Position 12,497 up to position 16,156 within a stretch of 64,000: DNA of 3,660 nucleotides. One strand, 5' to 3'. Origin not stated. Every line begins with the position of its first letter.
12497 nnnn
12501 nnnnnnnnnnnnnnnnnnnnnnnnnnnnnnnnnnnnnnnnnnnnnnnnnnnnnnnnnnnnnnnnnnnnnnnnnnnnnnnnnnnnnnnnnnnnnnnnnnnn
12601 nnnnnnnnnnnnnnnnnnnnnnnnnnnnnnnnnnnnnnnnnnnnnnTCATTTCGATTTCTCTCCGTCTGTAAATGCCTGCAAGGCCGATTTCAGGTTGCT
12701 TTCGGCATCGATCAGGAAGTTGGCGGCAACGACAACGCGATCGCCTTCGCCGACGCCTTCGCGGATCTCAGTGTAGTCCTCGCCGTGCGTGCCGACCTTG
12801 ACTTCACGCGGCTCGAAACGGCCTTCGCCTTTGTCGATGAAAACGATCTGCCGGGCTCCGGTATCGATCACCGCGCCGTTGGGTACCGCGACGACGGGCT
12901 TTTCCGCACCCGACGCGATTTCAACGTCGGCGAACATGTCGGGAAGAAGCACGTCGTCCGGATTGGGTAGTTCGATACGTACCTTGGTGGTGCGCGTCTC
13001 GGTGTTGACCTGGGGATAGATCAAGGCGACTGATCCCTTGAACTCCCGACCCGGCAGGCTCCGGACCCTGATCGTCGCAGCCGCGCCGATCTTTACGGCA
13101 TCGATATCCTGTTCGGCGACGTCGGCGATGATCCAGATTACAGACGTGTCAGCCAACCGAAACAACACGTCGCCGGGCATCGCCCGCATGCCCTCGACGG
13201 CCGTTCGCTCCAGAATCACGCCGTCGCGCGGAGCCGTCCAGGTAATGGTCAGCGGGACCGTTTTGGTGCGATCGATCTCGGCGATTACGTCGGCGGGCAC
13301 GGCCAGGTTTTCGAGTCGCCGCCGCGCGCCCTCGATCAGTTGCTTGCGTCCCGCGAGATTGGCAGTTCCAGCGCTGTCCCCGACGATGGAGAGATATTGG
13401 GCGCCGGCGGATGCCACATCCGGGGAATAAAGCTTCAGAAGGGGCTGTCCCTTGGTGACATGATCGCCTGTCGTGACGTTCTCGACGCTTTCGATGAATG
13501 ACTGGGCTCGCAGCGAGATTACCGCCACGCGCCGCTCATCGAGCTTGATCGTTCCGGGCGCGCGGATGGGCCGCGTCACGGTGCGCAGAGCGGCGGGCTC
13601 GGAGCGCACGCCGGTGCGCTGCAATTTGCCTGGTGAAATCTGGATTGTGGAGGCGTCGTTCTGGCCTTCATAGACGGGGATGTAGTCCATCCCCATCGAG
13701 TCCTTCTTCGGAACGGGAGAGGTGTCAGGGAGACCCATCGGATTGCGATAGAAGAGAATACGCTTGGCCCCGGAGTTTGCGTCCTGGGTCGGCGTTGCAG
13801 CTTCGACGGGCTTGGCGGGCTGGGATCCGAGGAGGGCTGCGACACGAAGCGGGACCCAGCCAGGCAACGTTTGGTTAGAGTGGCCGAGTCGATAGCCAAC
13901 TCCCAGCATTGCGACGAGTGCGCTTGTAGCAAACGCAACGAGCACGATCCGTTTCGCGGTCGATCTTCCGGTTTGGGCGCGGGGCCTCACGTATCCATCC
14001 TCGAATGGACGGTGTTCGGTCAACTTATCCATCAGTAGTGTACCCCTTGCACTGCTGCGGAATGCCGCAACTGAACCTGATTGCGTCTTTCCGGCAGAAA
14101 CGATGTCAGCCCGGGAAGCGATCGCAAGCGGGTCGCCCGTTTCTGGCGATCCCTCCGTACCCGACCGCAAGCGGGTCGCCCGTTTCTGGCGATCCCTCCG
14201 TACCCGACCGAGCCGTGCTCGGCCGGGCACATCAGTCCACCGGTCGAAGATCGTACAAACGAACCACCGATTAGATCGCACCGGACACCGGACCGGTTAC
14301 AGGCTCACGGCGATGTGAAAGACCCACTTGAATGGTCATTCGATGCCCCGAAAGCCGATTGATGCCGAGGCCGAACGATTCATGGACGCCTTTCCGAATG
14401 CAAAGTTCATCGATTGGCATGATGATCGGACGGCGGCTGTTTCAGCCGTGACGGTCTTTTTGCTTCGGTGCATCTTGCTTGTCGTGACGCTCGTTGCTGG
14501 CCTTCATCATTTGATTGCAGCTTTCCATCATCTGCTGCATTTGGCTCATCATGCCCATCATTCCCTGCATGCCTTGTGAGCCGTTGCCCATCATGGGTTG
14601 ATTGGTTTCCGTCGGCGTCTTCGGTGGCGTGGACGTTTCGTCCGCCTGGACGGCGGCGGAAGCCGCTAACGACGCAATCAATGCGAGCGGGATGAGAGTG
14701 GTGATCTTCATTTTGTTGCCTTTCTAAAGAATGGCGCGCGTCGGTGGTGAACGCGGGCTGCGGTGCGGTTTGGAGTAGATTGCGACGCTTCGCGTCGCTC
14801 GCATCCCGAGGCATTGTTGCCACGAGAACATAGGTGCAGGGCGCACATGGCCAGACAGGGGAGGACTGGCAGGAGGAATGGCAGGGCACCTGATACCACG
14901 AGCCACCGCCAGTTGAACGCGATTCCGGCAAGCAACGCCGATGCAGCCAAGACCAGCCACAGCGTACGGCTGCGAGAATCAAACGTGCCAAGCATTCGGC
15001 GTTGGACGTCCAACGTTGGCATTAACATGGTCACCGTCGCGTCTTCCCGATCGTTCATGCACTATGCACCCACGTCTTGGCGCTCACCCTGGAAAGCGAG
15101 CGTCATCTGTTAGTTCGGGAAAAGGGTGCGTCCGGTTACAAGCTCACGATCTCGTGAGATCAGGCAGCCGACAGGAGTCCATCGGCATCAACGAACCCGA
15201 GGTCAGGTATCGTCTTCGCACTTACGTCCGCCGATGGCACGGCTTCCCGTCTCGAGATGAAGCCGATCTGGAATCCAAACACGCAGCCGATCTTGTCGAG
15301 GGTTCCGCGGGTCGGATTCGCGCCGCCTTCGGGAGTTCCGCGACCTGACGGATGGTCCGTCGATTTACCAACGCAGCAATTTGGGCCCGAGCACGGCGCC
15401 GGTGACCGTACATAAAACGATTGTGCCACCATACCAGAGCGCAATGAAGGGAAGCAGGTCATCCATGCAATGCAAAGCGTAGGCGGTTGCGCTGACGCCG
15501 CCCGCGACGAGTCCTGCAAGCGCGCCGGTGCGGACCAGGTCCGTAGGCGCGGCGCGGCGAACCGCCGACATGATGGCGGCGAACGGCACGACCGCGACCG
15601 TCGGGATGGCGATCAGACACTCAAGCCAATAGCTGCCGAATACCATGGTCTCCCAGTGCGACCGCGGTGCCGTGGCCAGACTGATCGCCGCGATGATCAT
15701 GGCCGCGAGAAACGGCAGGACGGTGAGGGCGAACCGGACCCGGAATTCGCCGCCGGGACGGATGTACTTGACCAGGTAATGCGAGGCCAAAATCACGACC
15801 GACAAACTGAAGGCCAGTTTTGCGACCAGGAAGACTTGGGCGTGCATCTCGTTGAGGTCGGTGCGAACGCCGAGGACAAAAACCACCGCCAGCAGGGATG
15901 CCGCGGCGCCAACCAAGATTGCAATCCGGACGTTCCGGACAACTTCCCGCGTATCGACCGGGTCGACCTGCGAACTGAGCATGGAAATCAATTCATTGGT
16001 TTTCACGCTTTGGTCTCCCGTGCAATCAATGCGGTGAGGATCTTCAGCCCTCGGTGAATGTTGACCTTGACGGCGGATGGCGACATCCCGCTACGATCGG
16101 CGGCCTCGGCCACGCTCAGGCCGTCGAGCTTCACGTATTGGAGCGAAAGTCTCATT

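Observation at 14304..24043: Conserved 16-bp dyad YTCAC-N6-GTGAR sits 2-3 bp upstream of the -35 in five of the six SigF-type promoters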

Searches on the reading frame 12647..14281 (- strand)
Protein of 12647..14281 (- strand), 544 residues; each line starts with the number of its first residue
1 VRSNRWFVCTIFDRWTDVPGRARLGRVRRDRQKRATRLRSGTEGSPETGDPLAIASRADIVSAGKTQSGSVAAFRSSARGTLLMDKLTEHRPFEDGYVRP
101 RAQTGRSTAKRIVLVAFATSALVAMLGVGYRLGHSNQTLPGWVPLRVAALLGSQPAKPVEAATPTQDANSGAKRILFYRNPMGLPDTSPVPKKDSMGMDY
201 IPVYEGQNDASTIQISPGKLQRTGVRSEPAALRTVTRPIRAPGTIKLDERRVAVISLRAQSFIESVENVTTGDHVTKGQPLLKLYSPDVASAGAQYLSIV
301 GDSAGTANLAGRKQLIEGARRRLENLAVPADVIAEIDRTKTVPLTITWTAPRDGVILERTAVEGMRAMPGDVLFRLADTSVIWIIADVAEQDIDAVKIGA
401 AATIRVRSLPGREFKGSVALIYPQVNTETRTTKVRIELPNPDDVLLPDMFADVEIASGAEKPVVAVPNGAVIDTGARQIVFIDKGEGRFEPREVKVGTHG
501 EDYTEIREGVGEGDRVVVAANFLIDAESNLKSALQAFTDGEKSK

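Call 10: search_protein_families(library=pfam, proteins=[window:12647-14281:-], max_evalue=0.01)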
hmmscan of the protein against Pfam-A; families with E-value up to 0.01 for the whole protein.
window:12647-14281:- (544 aa): 4 families
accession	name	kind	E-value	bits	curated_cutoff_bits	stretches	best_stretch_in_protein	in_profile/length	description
PF16576.10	HlyD_D23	-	1.4e-70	237.4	30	1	235-451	2-214/214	Barrel-sandwich domain of CusB or HlyD membrane-fusion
PF13437.12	HlyD_3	-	2.6e-18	67.2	22.2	1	349-446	3-104/106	HlyD family secretion protein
PF00529.27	CusB_dom_1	-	2.9e-05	24.7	26.5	0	466-518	17-89/89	Cation efflux system protein CusB domain 1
PF13533.13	Biotin_lipoyl_2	-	0.0049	17.1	29.8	0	268-284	15-31/32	Biotin-lipoyl like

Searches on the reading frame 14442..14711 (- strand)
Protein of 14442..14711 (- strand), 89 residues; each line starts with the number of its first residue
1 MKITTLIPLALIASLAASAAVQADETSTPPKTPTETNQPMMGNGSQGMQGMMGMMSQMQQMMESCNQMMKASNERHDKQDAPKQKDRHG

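Call 10: search_protein_families(library=pfam, proteins=[window:14442-14711:-], max_evalue=0.01)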
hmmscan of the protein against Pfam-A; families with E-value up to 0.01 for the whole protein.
window:14442-14711:- (89 aa): 1 family
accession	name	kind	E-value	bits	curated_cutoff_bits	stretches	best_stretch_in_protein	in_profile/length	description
PF22691.2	Thiolase_C_1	-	0.0013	19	28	1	3-67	52-116/144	Thiolase C-terminal domain-like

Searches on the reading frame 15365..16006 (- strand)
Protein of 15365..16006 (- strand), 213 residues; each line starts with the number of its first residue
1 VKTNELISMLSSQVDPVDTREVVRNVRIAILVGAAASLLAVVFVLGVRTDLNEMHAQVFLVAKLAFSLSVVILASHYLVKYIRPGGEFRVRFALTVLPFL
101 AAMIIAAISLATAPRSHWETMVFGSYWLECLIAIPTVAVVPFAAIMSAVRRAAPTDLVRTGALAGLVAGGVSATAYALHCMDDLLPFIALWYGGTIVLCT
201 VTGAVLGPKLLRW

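Call 10: search_protein_families(library=pfam, proteins=[window:15365-16006:-], max_evalue=0.01)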
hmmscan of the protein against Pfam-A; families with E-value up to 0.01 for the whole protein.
window:15365-16006:- (213 aa): 1 family
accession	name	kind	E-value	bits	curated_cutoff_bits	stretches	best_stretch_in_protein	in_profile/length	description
PF06532.16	NrsF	-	3e-60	204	26.8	1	10-213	1-204/204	Negative regulator of sigma F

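Call 13: find_homologous_proteins(query=window:15365-16006:-, max_evalue=0.00001)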
Query window:15365-16006:- (213 aa): 2165 proteins with E <= 0.00001 among 8000 candidates; the best 120 are listed.
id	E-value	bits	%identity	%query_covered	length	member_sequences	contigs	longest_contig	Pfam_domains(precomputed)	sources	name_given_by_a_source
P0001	1.9e-122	425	94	100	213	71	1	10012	PF06532.17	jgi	jgi:hypothetical protein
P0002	4.3e-119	414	92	100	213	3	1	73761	PF06532.17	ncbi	-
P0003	2.5e-118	411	92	100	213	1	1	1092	PF06532.17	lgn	-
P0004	2.4e-117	408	90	100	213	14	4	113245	PF06532.17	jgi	-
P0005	4.1e-115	401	89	100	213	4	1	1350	PF06532.17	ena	-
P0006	1.7e-110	386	87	100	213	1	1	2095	PF06532.17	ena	-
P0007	2.0e-104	366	88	100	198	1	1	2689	PF06532.17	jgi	jgi:hypothetical protein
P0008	1.1e-88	315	69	100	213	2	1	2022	PF06532.17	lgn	-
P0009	4.0e-87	309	70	100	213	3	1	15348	PF06532.17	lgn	-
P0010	1.1e-83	298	66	100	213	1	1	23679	PF06532.17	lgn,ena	-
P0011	1.4e-82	295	66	100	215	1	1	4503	PF06532.17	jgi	jgi:hypothetical protein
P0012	7.2e-82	292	67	100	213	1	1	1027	PF06532.17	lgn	-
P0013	9.8e-81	289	64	100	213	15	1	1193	PF06532.17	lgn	-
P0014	1.4e-80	288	65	100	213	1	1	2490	PF06532.17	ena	-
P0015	4.3e-80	286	62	100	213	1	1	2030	PF06532.17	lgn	-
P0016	7.3e-80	286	64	100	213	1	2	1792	PF06532.17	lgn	-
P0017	1.2e-79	285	64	100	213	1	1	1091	PF06532.17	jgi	-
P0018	1.6e-79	285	64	100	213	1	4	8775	PF06532.17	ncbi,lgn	-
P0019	4.5e-79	283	61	100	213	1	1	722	PF06532.17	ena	-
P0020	1.2e-78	282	64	100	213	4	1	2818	PF06532.17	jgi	jgi:hypothetical protein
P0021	1.5e-78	281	62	100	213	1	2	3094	PF06532.17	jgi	jgi:hypothetical protein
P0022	1.6e-78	281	61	100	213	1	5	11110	PF06532.17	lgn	-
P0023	2.4e-78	281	61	100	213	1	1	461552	PF06532.17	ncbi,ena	-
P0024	3.0e-78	280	61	100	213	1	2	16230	PF06532.17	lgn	-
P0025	4.0e-78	280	63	100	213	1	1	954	PF06532.17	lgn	-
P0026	4.1e-78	280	62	100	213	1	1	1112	PF06532.17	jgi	jgi:hypothetical protein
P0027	6.1e-78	279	61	100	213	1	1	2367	PF06532.17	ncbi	-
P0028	6.9e-78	279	62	100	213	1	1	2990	PF06532.17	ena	-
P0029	7.0e-78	279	62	100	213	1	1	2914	PF06532.17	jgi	jgi:hypothetical protein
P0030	7.1e-78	279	60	100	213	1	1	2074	PF06532.17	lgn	-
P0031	8.6e-78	279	62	100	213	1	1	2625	PF06532.17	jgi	jgi:hypothetical protein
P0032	1.0e-77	279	62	100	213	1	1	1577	PF06532.17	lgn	-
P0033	1.4e-77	278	63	100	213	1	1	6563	PF06532.17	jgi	jgi:hypothetical protein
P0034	1.7e-77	278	61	100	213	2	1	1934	PF06532.17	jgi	jgi:hypothetical protein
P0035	2.1e-77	278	62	100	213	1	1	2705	PF06532.17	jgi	-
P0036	2.5e-77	277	63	100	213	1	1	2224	PF06532.17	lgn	-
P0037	3.0e-77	277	63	100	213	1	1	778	PF06532.17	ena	-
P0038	3.2e-77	277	59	100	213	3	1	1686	PF06532.17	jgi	-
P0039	3.2e-77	277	62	100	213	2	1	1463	PF06532.17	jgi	jgi:hypothetical protein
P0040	3.4e-77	277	59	100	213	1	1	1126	PF06532.17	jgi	jgi:hypothetical protein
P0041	3.4e-77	277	59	100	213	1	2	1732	PF06532.17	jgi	jgi:hypothetical protein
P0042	3.9e-77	277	61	100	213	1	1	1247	PF06532.17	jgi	-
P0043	4.0e-77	277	62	100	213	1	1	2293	PF06532.17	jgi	jgi:hypothetical protein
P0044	5.4e-77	276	61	100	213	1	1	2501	PF06532.17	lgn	-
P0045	5.5e-77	276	60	100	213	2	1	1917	PF06532.17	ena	-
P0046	5.8e-77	276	62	100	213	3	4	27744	PF06532.17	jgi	jgi:hypothetical protein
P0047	6.6e-77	276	61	100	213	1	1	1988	PF06532.17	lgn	-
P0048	9.8e-77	275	61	100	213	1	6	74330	PF06532.17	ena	-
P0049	1.3e-76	275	61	100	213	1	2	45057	PF06532.17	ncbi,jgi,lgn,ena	-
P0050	1.3e-76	275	62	100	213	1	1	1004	PF06532.17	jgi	jgi:hypothetical protein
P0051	1.4e-76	275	60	100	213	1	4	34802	PF06532.17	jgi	jgi:hypothetical protein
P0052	2.0e-76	274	61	100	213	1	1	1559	PF06532.17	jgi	jgi:hypothetical protein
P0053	2.2e-76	274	61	100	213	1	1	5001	PF06532.17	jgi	jgi:hypothetical protein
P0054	2.4e-76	274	61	100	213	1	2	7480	PF06532.17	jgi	jgi:hypothetical protein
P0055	2.6e-76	274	59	100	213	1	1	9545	PF06532.17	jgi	jgi:hypothetical protein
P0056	2.9e-76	274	62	100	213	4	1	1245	PF06532.17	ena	-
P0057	3.1e-76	274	61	100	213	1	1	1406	PF06532.17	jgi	jgi:hypothetical protein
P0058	4.0e-76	273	59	100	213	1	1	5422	PF06532.17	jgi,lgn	jgi:hypothetical protein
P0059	4.1e-76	273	60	100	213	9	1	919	PF06532.17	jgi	jgi:hypothetical protein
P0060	4.6e-76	273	60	100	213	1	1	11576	PF06532.17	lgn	-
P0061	5.4e-76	273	60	100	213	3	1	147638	PF06532.17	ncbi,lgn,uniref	ncbi:NrsF family protein [Roseixanthobacter liquoris]|uniref:NrsF family protein n=1 Tax=Roseixantho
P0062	5.8e-76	273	60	100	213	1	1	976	PF06532.17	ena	-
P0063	6.8e-76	273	60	100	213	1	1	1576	PF06532.17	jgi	jgi:hypothetical protein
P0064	7.5e-76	273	60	100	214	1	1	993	PF06532.17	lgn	-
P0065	7.6e-76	273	62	100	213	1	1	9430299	PF06532.17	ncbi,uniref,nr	ncbi:DUF1109 domain-containing protein [Bradyrhizobium sp. CB1650]|uniref:DUF1109 domain-containing 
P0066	8.7e-76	272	62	100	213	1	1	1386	PF06532.17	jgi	jgi:hypothetical protein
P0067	8.9e-76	272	60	100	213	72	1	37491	PF06532.17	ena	-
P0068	9.0e-76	272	61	100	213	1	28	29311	PF06532.17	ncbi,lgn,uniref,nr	ncbi:MAG: DUF1109 domain-containing protein [Hyphomicrobium sp.]|uniref:DUF1109 domain-containing pr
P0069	9.5e-76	272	63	100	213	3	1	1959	PF06532.17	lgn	-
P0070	9.8e-76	272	60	100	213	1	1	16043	PF06532.17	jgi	jgi:hypothetical protein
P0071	1.0e-75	272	60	100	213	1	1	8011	PF06532.17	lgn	-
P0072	1.5e-75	272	59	100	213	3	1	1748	PF06532.17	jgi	jgi:hypothetical protein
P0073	1.7e-75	271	60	100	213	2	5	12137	PF06532.17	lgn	-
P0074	1.7e-75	271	60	100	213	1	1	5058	PF06532.17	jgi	jgi:hypothetical protein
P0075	1.9e-75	271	60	100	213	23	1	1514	PF06532.17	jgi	-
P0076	1.9e-75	271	61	100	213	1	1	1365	PF06532.17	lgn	-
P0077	2.0e-75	271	59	100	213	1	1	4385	PF06532.17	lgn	-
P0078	2.4e-75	271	60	100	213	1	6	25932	PF06532.17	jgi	jgi:hypothetical protein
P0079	2.5e-75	271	62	100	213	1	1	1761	PF06532.17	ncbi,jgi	-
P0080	2.6e-75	271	61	100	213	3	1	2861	PF06532.17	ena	-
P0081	2.6e-75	271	60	100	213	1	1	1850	PF06532.17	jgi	jgi:hypothetical protein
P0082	2.7e-75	271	59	100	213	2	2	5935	PF06532.17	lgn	-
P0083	2.9e-75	271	60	100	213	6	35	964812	PF06532.17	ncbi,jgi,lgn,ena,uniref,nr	ncbi:NrsF family protein [Afipia birgiae]|jgi:hypothetical protein|uniref:NrsF family protein n=1 Ta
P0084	3.4e-75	270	60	100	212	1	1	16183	PF06532.17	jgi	jgi:hypothetical protein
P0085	3.4e-75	270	60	100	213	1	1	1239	PF06532.17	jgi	jgi:hypothetical protein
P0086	3.6e-75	270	59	100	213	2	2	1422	PF06532.17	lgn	-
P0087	4.3e-75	270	59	100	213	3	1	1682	PF06532.17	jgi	jgi:hypothetical protein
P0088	4.6e-75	270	62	100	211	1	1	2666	PF06532.17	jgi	jgi:hypothetical protein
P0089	4.8e-75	270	61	100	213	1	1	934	PF06532.17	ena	-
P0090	4.9e-75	270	59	100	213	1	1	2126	PF06532.17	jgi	jgi:hypothetical protein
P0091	5.2e-75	270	62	100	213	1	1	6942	PF06532.17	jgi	jgi:hypothetical protein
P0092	5.5e-75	270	60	100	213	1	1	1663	PF06532.17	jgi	jgi:hypothetical protein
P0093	5.7e-75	270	60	100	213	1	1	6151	PF06532.17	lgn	-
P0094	6.7e-75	269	60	100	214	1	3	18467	PF06532.17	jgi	jgi:hypothetical protein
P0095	7.8e-75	269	62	100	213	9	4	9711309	PF06532.17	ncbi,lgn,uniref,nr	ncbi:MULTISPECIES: NrsF family protein [Bradyrhizobium]|uniref:NrsF family protein n=1 Tax=Bradyrhiz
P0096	8.4e-75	269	60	100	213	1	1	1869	PF06532.17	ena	-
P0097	8.8e-75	269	61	100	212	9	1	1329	PF06532.17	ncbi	-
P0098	1.1e-74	269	59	100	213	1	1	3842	PF06532.17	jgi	jgi:hypothetical protein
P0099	1.1e-74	269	59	100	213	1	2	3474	PF06532.17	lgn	-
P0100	1.2e-74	269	63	100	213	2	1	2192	PF06532.17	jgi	jgi:hypothetical protein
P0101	1.2e-74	269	60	100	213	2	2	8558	PF06532.17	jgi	jgi:hypothetical protein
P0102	1.3e-74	269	60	100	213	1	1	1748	PF06532.17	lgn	-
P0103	1.3e-74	269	59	100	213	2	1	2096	PF06532.17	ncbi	-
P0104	1.4e-74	268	60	100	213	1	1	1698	PF06532.17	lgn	-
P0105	1.5e-74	268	59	100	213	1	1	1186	PF06532.17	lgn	-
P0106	1.6e-74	268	60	100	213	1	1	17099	PF06532.17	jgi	jgi:hypothetical protein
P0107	1.6e-74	268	59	100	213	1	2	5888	PF06532.17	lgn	-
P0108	1.6e-74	268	61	100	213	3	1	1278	PF06532.17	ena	-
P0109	1.6e-74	268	59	100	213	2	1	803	PF06532.17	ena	-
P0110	1.6e-74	268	59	100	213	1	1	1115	PF06532.17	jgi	jgi:hypothetical protein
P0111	1.7e-74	268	60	100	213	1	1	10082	PF06532.17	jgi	jgi:hypothetical protein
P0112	2.1e-74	268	59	100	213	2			PF06532.17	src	-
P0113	2.2e-74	268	60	100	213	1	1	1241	PF06532.17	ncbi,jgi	-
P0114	2.4e-74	268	60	100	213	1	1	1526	PF06532.17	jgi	jgi:hypothetical protein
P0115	2.4e-74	268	60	100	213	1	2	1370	PF06532.17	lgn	-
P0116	2.4e-74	268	60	100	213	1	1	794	PF06532.17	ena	-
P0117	2.6e-74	268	59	100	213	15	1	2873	PF06532.17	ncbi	-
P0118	2.6e-74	268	60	100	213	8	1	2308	PF06532.17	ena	-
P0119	2.9e-74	267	59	100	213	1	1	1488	PF06532.17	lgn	-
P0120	3.1e-74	267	57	100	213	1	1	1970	PF06532.17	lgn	-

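Call 21: find_related_loci(query=A1, collection=genome_contigs, flank=6000)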
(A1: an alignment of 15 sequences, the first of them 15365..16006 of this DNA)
Query A1 (213 aa) in genome_contigs; peptide patterns used: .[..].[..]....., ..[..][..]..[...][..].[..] (x = any residue, [..] = any of these).
194 stretches matched a pattern; 155 encode a relative of the query (tblastn E <= 1e-3); the best 80 are kept; 80 distinct loci.
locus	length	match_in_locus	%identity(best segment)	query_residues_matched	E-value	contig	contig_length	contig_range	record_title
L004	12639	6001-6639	96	1-213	3e-132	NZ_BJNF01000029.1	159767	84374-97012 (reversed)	Nitrobacter winogradskyi strain NBRC 14297 sequence029, whole genome shotgun sequence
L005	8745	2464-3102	93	1-213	3e-130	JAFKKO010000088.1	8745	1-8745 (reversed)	MAG: Hyphomicrobiales bacterium isolate SCN18_30_10_14_R3_B_63_20 SCN18_30_10_14_R3_B_scaffold_2970, whole genome shotgu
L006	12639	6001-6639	92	1-213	3e-127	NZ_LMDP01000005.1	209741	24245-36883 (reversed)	Afipia sp. Root123D2 contig_5, whole genome shotgun sequence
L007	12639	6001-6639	92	1-213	3e-127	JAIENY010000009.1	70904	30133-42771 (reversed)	MAG: Xanthobacteraceae bacterium isolate co.spades.DASTOOL.1kb_069 c_000000443899, whole genome shotgun sequence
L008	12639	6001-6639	90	1-213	2e-125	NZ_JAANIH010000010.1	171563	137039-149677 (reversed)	Bradyrhizobium campsiandrae strain INPA 394B NODE_10_length_171563_cov_34.402238, whole genome shotgun sequence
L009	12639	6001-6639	92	1-213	3e-127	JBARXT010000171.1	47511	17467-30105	MAG: Xanthobacteraceae bacterium isolate MFD12220_ilm_asm_bin9 k127_20836, whole genome shotgun sequence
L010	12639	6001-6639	60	1-213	3e-83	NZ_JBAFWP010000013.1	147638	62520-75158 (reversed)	Xanthobacter sp. VTT E-85238 strain VTT-E-85238 Contig013, whole genome shotgun sequence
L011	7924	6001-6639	60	1-213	1e-82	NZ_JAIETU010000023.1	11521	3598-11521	MAG: Hyphomicrobium sp. isolate time.spades.CONCOCT.2.5kb_061 c_000000000022, whole genome shotgun sequence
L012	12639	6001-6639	60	1-213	4e-82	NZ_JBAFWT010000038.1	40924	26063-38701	Xanthobacter sp. DSM 24535 strain W30 Contig038, whole genome shotgun sequence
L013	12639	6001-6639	60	1-213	1e-81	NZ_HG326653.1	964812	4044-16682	Afipia birgiae 34632, whole genome shotgun sequence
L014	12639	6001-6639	94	1-213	2e-123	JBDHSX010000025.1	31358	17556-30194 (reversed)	MAG: Xanthobacteraceae bacterium isolate AS-MESO-3CA.292 NODE_5962_length_31358_cov_9.993830, whole genome shotgun seque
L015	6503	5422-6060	60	1-213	1e-80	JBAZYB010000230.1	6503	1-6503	MAG: Hyphomicrobium sp. isolate SO_2017_GW1_7 NODE_44927_length_6503_cov_1.274310_OW334_2017, whole genome shotgun seque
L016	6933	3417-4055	60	1-213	3e-80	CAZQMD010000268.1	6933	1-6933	MAG TPA_asm: uncultured Afipia sp. isolate binchicken_co77_10 genome assembly, contig: NODE_11767_length_6933_cov_5.6007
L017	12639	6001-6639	60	1-213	7e-80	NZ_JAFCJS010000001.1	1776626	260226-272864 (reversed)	Bradyrhizobium liaoningense strain SZCCT0400 NODE_1, whole genome shotgun sequence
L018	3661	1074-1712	58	1-213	1e-79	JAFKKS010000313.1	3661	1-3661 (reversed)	MAG: Hyphomicrobiales bacterium isolate SCN18_30_10_14_R2_B_64_10 SCN18_30_10_14_R2_B_scaffold_19401, whole genome shotg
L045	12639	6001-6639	56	1-213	1e-74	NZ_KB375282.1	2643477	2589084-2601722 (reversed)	Afipia broomeae ATCC 49717 supercont1.1, whole genome shotgun sequence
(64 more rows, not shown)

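Call 25: search_protein_families(library=pfam, proteins=[L045:6652-7020:+, L045:7702-10245:+, L045:7172-7633:-, L045:10311-11036:+, L045:11036-11545:+, L045:4616-5323:+, L045:1345-4539:+, L045:6980-7210:+], max_evalue=0.01)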
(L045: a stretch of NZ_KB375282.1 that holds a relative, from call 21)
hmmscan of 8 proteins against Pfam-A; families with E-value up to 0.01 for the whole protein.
L045:6652-7020:+ (123 aa): 0 families

L045:7702-10245:+ (848 aa): 5 families
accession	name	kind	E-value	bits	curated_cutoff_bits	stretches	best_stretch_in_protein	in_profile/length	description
PF00122.25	E1-E2_ATPase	-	1e-54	185.3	28.1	1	329-510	2-181/181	E1-E2 ATPase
PF00702.32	Hydrolase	-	7.6e-35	121.5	26.4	1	527-750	2-191/191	haloacid dehalogenase-like hydrolase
PF00403.32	HMA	-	8.6e-06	26.5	24.8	1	121-181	1-60/62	Heavy-metal-associated domain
PF12710.13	HAD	-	5.1e-05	24.2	27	1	663-746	85-188/189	haloacid dehalogenase-like hydrolase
PF08282.18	Hydrolase_3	-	0.00024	21.4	20.9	1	714-769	187-241/255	haloacid dehalogenase-like hydrolase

L045:7172-7633:- (153 aa): 3 families
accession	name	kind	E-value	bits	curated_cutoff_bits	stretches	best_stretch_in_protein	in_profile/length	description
PF09278.17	MerR-DNA-bind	-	1.4e-22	80.5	25.4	1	50-112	2-64/65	MerR, DNA binding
PF13411.12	MerR_1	-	2.2e-16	60.1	21.6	1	7-72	2-66/69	MerR HTH family regulatory protein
PF00376.29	MerR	-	6.3e-13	48.7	28.2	1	7-44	1-38/38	MerR family regulatory protein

L045:10311-11036:+ (242 aa): 2 families
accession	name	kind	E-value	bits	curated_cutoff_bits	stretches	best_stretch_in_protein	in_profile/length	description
PF02683.22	DsbD_TM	-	4.1e-16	59.4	27.1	1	9-220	5-215/219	Cytochrome C biogenesis protein transmembrane domain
PF05381.18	Peptidase_C21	-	0.0059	17.4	25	0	54-105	21-76/111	Tymovirus endopeptidase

L045:11036-11545:+ (170 aa): 1 family
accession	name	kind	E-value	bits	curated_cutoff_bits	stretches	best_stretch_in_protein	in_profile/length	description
PF01252.23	Peptidase_A8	-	9.1e-39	133.3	25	1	23-162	1-141/142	Signal peptidase (SPase) II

L045:4616-5323:+ (236 aa): 1 family
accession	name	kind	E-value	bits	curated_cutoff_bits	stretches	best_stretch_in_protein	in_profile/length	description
PF00034.26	Cytochrom_C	-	0.003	19.3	21.3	0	26-72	2-50/90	Cytochrome c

L045:1345-4539:+ (1065 aa): 2 families
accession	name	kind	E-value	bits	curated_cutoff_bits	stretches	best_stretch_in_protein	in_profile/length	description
PF00873.25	ACR_tran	-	5.1e-243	809.5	28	1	24-1030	20-1020/1021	AcrB/AcrD/AcrF family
PF03176.21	MMPL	-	0.00023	20.7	20.5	1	342-506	149-314/333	MMPL family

L045:6980-7210:+ (77 aa): 0 families
